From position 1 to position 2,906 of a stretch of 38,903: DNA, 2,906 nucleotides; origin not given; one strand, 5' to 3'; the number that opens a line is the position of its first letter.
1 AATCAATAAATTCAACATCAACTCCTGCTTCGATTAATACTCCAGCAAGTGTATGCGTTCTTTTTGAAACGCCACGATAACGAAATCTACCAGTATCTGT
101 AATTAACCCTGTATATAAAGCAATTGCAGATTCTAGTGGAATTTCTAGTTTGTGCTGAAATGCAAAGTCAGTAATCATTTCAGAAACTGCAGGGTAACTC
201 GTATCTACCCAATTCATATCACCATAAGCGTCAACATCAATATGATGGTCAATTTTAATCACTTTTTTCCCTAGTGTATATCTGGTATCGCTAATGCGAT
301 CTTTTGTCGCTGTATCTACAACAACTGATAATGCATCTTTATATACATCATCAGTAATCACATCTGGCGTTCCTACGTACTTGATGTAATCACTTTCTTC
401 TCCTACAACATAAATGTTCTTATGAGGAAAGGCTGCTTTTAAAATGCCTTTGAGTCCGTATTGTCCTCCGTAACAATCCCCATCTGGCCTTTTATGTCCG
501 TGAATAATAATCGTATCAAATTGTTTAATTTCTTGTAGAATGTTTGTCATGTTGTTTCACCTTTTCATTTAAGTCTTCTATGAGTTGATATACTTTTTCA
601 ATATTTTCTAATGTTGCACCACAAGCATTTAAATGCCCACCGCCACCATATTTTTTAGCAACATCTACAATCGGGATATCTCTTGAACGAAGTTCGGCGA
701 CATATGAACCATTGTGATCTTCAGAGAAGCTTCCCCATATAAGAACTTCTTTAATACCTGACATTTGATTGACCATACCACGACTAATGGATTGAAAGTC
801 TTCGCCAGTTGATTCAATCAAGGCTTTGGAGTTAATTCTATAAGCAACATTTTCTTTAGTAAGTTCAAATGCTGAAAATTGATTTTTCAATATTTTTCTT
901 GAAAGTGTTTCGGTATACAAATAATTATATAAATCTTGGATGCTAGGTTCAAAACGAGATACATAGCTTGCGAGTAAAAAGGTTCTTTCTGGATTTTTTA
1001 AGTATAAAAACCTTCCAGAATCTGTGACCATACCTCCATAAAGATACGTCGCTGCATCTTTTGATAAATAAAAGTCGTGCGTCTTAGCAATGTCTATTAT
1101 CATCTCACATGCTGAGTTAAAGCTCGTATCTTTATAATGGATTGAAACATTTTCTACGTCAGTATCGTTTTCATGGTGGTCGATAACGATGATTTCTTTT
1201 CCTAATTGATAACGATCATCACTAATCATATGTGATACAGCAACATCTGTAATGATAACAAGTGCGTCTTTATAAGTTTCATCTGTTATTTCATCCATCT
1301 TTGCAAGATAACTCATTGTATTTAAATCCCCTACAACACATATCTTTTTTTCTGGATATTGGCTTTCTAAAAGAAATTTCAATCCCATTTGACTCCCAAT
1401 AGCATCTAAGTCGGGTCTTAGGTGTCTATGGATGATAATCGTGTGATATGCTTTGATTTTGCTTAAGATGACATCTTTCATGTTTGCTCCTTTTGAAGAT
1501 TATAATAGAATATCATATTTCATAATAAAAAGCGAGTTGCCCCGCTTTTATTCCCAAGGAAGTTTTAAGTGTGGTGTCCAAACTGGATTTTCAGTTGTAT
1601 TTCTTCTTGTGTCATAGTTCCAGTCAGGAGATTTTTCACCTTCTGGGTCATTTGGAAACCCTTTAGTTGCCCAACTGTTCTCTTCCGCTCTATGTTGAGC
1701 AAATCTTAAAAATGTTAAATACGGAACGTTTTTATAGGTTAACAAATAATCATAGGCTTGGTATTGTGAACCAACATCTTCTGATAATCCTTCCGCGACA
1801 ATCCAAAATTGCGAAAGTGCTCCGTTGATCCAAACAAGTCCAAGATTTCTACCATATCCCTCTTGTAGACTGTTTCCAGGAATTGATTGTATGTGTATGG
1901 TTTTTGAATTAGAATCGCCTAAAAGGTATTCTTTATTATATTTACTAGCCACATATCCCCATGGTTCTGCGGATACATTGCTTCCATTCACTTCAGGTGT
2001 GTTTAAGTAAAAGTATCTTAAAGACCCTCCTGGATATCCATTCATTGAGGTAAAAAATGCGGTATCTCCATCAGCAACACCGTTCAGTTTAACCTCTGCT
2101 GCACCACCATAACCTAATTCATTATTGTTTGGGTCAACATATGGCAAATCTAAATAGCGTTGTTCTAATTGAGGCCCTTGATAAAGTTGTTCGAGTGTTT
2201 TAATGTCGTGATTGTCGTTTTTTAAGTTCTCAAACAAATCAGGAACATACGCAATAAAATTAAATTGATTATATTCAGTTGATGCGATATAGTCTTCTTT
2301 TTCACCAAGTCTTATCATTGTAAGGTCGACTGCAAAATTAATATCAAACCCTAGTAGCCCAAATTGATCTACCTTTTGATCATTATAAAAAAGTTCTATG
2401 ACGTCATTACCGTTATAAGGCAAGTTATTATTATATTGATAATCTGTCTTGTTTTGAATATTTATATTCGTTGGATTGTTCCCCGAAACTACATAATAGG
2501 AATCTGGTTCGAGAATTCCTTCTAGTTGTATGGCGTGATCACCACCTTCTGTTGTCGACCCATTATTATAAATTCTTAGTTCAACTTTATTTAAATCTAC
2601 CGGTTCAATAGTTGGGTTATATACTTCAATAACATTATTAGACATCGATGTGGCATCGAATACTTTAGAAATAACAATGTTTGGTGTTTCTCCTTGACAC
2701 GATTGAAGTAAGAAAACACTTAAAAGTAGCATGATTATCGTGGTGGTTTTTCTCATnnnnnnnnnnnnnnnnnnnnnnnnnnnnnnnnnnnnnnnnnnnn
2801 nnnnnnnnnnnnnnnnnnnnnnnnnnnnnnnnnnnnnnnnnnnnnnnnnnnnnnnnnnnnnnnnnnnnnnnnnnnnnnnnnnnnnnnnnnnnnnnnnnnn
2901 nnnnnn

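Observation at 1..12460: Candidate surface capture / nuclease / ABC import / nanoRNase gene block (three consecutive minus-strand units)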

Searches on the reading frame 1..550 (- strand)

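Call 6: search_protein_families(library=pfam, proteins=[window:1-550:-], max_evalue=0.01)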
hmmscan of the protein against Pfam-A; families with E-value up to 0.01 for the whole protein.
window:1-550:- (183 aa): 1 family
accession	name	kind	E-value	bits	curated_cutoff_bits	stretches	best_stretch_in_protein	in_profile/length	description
PF01368.27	DHH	-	2.5e-15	57.3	28.1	1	13-148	1-124/125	DHH family, N-terminal domain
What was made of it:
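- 1..550 (-): DHH phosphoesterase of class 'b', cut off by the window edge; it overlaps the class-a gene by 26 nt. DHH 2.5e-15 (call 6).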

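Call 7: search_protein_families(library=ncbifam, proteins=[window:1-550:-], max_evalue=0.01)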
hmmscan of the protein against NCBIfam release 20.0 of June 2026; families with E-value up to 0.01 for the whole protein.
window:1-550:- (183 aa): 3 families
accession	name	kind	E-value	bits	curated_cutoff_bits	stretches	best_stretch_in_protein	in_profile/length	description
NF053633.1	OlncasPapPhNrnA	equivalog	2.5e-50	171.2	350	1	2-182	7-193/317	bifunctional oligoribonuclease/PAP phosphatase NrnA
NF011110.0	PRK14538.1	equivalog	3.4e-09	35.4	707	1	54-178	428-556/838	putative bifunctional signaling protein/50S ribosomal protein L9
NF003877.0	PRK05427.1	equivalog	0.00018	21.1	283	1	13-179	3-176/308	manganese-dependent inorganic pyrophosphatase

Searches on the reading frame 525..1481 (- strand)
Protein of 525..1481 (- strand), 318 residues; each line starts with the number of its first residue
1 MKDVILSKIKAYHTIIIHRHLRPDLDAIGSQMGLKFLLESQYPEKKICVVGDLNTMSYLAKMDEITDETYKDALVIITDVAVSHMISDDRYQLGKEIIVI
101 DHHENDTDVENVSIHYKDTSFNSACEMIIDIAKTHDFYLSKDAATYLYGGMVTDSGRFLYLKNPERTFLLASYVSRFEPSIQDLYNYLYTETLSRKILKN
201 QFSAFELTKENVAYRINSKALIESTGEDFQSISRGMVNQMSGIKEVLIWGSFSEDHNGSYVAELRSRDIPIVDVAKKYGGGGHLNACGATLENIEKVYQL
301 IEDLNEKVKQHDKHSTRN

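Call 6: search_protein_families(library=pfam, proteins=[window:525-1481:-], max_evalue=0.01)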
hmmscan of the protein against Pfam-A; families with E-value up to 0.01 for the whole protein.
window:525-1481:- (318 aa): 2 families
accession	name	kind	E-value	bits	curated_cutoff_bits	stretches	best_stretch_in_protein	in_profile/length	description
PF01368.27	DHH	-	9.1e-16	58.7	28.1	1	14-151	1-125/125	DHH family, N-terminal domain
PF02272.25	DHHA1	-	1.5e-12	48.2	25.9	1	230-309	15-101/102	DHHA1 domain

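Call 7: search_protein_families(library=ncbifam, proteins=[window:525-1481:-], max_evalue=0.01)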
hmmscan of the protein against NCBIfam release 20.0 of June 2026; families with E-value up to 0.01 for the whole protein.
window:525-1481:- (318 aa): 5 families
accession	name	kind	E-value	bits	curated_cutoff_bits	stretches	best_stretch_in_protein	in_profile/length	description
NF053633.1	OlncasPapPhNrnA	equivalog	6.8e-67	225.6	350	1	5-309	9-316/317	bifunctional oligoribonuclease/PAP phosphatase NrnA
NF011110.0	PRK14538.1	equivalog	1.2e-09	36.9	707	1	63-303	437-676/838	putative bifunctional signaling protein/50S ribosomal protein L9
TIGR00644.1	recJ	equivalog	9e-06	24.2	396.9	0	69-111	107-152/546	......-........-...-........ exonuclease RecJ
NF003877.0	PRK05427.1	equivalog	1.9e-05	24.3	283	1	15-155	4-149/308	manganese-dependent inorganic pyrophosphatase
NF053576.1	RecJ_archaeal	equivalog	4.3e-05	22.5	360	0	7-109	6-99/452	RecJ family nuclease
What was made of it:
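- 525..1481 (-): DHH/DHHA1 phosphoesterase of class 'a', NrnA-like, 318 aa, with no signal peptide. NrnA model 226 bits, below the 350 cutoff (calls 6, 7).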

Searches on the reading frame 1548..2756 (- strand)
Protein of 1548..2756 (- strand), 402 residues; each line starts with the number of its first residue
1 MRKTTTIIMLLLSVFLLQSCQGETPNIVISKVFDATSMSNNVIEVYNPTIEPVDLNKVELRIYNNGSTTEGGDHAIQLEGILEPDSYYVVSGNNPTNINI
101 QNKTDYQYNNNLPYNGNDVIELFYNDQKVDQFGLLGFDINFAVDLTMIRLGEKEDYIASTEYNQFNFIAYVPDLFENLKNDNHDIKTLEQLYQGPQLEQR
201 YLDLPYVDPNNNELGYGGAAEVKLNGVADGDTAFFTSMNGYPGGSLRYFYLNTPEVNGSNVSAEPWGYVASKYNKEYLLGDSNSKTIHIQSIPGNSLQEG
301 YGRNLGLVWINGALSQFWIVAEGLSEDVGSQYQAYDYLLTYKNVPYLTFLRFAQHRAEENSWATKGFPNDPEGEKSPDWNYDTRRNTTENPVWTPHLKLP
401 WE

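Call 6: search_protein_families(library=pfam, proteins=[window:1548-2756:-], max_evalue=0.01)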
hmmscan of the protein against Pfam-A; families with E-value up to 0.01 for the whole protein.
window:1548-2756:- (402 aa): 2 families
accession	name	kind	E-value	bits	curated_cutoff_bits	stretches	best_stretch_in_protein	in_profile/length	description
PF00932.25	LTD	-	1.4e-10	41.9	34.3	1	24-133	5-106/109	Lamin Tail Domain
PF00565.23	SNase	-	0.0012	19.8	21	1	246-326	2-75/107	Staphylococcal nuclease homologue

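Call 7: search_protein_families(library=ncbifam, proteins=[window:1548-2756:-], max_evalue=0.01)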
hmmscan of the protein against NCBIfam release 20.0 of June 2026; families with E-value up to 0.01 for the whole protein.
window:1548-2756:- (402 aa): 2 families
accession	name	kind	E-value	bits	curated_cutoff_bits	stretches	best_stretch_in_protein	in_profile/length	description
NF033680.1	exonuc_ExeM-GG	exception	1.7e-12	46.2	1300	1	26-182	25-175/884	extracellular exonuclease ExeM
NF047694.1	TnucaseNucIStaph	equivalog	2.9e-07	30.2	250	1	219-326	44-145/175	thermonuclease NucI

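Call 14: search_solved_structures(query=window:1548-2756:-, max_evalue=1, show_alignments=3)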
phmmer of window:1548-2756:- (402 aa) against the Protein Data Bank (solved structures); distinct sequences matched with E-value up to 1: 107 (the best 60 are shown).
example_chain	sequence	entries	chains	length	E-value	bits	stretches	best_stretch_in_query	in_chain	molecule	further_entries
1syb_A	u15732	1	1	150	3e-05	26.4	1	227-326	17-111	STAPHYLOCOCCAL NUCLEASE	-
2oxp_A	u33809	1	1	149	0.0012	21.2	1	227-326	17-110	Thermonuclease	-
2eyf_A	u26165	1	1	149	0.0015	20.8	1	227-326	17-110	Staphylococcal nuclease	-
4k5x_A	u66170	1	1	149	0.0019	20.5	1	227-326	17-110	Thermonuclease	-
2f0s_A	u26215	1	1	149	0.0019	20.5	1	227-326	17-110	Staphylococcal nuclease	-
2f0t_A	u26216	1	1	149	0.0026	20.1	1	227-326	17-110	Staphylococcal nuclease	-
2f0h_A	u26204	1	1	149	0.0027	20.1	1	227-326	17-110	Staphylococcal nuclease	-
4qb4_A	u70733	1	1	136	0.0027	20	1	228-326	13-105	Thermonuclease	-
1sta_A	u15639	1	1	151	0.0028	20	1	219-326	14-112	STAPHYLOCOCCAL NUCLEASE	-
4k8i_A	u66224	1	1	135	0.0032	19.8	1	227-326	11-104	Thermonuclease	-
1snq_A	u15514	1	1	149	0.0033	19.7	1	227-326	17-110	STAPHYLOCOCCAL NUCLEASE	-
2khs_A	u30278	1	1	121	0.0035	19.7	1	227-326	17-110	Thermonuclease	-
1u9r_A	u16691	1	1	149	0.0036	19.6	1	227-326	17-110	Thermonuclease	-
1syg_A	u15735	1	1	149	0.0036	19.6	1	227-332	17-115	STAPHYLOCOCCAL NUCLEASE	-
4k14_A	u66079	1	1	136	0.0036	19.6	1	227-326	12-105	Thermonuclease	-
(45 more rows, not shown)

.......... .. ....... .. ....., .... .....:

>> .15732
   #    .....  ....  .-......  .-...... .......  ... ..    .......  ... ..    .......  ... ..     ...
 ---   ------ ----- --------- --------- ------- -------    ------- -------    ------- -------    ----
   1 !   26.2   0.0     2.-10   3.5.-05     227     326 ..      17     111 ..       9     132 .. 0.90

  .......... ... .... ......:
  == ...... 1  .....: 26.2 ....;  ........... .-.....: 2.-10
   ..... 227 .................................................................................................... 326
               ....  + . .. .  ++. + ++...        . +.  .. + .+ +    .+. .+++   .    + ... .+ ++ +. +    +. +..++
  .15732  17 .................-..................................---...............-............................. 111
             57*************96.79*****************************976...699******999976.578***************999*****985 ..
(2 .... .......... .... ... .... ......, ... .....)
